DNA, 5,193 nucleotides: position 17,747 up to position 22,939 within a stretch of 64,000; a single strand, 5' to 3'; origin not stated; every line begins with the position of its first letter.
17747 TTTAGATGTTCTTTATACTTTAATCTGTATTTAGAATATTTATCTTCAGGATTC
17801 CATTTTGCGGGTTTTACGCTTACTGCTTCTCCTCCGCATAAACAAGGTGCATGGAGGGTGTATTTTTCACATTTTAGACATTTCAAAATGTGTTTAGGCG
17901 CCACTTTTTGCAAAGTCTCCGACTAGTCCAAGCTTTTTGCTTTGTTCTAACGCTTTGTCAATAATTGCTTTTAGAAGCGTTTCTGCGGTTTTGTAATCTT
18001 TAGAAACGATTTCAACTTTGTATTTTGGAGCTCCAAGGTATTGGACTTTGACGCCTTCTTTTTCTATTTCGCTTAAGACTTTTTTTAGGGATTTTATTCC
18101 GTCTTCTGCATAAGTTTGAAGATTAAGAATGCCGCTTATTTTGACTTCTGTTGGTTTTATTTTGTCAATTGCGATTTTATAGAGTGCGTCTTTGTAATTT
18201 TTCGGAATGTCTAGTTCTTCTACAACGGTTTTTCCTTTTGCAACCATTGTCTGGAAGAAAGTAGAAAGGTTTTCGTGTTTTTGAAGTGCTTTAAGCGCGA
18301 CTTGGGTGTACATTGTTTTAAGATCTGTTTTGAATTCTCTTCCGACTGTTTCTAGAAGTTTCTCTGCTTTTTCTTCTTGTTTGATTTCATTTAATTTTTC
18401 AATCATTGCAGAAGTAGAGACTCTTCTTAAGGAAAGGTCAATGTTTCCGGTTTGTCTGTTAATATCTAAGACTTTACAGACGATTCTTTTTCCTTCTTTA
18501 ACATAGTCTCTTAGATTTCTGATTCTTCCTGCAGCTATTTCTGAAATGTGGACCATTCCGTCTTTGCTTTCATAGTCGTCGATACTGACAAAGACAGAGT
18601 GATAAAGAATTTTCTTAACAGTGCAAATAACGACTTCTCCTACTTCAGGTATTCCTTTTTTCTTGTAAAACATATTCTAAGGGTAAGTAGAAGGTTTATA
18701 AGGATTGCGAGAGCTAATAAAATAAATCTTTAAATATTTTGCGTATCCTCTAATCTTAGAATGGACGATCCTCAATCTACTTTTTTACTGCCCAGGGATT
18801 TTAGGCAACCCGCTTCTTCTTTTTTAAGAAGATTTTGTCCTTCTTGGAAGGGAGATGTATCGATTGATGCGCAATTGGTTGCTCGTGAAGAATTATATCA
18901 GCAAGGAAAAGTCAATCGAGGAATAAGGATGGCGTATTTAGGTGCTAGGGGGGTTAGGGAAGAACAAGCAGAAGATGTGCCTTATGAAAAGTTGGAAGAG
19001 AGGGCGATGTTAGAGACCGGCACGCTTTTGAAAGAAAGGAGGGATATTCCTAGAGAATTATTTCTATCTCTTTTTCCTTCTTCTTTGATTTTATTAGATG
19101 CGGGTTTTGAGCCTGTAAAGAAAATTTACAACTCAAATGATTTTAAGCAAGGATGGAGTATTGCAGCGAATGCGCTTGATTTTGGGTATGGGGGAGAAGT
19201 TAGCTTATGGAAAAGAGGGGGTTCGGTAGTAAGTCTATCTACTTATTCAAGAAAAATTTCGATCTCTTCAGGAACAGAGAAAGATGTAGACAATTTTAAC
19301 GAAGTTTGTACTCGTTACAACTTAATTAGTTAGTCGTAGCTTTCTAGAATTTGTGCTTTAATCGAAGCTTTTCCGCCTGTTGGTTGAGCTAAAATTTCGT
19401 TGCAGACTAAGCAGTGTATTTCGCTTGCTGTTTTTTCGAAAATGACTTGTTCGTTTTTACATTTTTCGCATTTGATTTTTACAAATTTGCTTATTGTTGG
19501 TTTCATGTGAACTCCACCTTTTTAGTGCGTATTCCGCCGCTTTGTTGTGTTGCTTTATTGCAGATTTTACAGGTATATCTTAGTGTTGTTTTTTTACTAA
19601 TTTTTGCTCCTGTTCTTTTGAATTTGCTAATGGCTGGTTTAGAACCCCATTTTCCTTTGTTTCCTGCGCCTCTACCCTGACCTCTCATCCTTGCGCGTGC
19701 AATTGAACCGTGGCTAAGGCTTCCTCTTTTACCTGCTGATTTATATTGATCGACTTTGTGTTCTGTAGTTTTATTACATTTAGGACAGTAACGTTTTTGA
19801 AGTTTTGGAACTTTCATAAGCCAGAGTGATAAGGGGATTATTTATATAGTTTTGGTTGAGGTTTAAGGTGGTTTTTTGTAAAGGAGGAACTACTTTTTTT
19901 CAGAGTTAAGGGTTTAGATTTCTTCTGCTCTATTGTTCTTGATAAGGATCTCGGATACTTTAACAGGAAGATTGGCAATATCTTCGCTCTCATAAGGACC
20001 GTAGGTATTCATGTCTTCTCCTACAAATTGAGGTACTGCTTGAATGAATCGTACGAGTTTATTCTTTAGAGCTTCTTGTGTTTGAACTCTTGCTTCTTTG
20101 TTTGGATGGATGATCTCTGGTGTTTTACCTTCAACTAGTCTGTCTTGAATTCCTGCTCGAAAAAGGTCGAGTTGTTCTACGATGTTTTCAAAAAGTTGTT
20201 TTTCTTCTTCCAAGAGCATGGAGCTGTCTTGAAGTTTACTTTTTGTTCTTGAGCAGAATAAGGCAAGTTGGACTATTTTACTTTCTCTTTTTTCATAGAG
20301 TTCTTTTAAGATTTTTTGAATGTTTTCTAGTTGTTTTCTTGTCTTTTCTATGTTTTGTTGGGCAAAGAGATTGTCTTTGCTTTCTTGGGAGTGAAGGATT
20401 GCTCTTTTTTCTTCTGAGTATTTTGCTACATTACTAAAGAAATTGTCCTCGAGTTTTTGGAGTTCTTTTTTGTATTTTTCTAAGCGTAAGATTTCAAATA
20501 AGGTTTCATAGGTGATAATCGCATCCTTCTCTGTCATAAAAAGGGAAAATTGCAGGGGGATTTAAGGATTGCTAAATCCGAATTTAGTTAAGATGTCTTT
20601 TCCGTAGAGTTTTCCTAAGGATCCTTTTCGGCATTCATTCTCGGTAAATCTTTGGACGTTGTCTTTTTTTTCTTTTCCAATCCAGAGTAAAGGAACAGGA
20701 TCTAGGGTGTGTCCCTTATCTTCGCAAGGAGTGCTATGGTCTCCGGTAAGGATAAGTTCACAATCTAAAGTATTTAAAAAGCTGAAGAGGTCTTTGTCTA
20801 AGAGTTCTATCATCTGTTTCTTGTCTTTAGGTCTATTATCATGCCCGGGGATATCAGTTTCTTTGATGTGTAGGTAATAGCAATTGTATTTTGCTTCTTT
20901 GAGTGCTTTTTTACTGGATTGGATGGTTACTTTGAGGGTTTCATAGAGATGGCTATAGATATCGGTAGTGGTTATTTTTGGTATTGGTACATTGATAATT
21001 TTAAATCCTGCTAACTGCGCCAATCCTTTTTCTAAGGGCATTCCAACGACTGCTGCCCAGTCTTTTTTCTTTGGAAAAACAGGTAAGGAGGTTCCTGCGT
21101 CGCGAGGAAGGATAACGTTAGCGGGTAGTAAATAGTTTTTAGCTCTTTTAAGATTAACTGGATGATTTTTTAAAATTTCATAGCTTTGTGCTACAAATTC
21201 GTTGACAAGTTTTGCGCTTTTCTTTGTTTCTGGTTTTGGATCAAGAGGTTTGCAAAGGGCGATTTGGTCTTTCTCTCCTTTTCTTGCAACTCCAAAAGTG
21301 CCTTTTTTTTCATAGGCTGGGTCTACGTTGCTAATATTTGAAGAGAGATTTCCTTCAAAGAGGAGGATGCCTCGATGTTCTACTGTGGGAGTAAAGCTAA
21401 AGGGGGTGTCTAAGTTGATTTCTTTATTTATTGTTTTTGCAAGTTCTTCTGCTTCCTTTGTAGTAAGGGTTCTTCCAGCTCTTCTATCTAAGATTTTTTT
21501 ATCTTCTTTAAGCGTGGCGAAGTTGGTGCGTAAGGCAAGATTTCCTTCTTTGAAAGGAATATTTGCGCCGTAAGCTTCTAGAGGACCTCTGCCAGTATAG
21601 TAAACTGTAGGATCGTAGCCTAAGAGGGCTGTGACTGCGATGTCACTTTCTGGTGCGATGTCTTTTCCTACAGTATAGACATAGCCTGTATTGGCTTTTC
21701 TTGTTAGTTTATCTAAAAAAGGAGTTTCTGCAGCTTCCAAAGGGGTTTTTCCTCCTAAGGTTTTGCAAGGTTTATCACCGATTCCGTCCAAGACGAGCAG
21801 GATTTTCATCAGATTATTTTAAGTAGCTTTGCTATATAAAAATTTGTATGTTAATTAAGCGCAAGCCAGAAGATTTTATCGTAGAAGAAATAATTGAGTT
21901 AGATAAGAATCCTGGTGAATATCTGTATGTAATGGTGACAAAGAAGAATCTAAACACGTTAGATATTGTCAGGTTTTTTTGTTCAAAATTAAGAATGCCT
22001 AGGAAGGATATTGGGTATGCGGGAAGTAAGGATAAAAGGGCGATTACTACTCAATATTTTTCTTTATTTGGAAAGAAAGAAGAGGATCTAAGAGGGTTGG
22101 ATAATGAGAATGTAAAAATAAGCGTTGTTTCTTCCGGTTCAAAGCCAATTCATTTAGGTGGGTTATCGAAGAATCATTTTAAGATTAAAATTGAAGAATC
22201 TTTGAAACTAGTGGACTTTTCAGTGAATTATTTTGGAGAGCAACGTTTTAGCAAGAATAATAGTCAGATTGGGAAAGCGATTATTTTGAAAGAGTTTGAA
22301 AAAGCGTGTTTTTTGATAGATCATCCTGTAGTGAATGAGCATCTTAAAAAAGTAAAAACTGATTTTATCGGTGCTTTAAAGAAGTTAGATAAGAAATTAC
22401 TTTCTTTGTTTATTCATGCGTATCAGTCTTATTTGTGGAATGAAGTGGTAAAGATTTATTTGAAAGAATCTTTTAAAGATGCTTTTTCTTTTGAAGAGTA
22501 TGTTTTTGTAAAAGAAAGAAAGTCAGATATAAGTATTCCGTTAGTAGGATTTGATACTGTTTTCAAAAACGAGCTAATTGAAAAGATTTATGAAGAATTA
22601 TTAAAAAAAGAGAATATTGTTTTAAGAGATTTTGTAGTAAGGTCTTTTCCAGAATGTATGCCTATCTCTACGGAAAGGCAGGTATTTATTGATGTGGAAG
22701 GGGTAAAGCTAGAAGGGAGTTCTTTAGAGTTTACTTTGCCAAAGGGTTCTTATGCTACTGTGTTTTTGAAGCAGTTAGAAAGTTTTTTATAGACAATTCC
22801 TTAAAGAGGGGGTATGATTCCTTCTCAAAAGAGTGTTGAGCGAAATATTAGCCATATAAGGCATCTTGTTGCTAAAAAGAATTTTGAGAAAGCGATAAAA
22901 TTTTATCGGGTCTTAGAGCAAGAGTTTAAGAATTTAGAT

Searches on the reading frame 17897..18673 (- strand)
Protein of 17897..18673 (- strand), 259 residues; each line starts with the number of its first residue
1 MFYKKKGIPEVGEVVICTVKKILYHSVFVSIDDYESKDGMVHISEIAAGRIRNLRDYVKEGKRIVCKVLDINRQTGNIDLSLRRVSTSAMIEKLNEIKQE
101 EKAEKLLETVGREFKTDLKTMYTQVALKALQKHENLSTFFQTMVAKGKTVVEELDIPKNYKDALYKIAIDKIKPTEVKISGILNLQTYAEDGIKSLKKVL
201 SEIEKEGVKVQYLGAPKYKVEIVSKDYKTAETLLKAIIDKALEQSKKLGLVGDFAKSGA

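Call 23: search_protein_families(library=pfam, proteins=[window:17897-18673:-], max_evalue=0.001)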
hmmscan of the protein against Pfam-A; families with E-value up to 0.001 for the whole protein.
window:17897-18673:- (259 aa): 2 families
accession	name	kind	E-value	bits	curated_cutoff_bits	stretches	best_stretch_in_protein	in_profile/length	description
PF07541.17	EIF_2_alpha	-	4.5e-22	78.6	22.8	1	121-227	1-114/114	Eukaryotic translation initiation factor 2 alpha subunit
PF00575.29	S1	-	1.7e-10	41.6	22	1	9-83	2-74/74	S1 RNA binding domain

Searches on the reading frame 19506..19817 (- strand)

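Call 23: search_protein_families(library=pfam, proteins=[window:19506-19817:-], max_evalue=0.001)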
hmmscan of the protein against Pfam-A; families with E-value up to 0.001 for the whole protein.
window:19506-19817:- (104 aa): 1 family
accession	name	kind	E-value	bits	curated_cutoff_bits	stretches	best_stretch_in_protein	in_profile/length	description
PF00935.25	Ribosomal_L44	-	1.6e-08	35.2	25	1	18-104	3-76/76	Ribosomal protein L44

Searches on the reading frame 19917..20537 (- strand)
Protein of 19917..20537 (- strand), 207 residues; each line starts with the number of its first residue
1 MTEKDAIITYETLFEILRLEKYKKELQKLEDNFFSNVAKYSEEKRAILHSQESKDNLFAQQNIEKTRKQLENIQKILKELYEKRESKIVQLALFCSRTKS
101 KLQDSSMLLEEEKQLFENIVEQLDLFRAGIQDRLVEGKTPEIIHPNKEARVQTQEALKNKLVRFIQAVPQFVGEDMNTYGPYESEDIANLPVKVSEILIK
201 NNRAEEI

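Call 24: search_protein_families(library=pfam, proteins=[window:19917-20537:-], max_evalue=0.001)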
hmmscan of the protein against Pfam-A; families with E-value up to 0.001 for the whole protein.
window:19917-20537:- (207 aa): 1 family
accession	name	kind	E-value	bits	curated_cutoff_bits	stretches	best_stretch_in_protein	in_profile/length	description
PF22090.1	Gins51_C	-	4.5e-16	58.8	27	1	161-207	2-48/48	Gins51, C-terminal domain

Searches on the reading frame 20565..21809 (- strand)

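Call 24: search_protein_families(library=pfam, proteins=[window:20565-21809:-], max_evalue=0.001)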
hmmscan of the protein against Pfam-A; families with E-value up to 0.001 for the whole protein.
window:20565-21809:- (415 aa): 2 families
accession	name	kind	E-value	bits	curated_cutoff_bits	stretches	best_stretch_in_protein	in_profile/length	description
PF10143.14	PhosphMutase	-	1.9e-51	174.8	21.5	1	37-219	2-170/170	2,3-bisphosphoglycerate-independent phosphoglycerate mutase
PF01676.23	Metalloenzyme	-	3.7e-31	109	24.3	1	3-405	4-244/252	Metalloenzyme superfamily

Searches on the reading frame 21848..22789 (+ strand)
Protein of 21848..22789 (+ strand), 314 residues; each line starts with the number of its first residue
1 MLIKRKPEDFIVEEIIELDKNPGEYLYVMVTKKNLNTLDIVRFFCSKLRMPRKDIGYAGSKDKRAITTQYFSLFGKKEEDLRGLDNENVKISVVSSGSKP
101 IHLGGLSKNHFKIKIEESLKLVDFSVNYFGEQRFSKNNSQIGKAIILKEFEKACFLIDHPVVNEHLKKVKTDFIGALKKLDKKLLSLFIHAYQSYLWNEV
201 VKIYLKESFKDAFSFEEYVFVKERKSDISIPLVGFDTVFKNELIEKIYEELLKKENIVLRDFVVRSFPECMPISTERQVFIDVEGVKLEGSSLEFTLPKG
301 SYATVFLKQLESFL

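Call 24: search_protein_families(library=pfam, proteins=[window:21848-22789:+], max_evalue=0.001)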
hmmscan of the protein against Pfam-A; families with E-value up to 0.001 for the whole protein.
window:21848-22789:+ (314 aa): 1 family
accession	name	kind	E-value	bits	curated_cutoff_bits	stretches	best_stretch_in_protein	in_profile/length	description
PF01142.23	TruD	-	6.7e-65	220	27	2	3-154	18-193/412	tRNA pseudouridine synthase D (TruD)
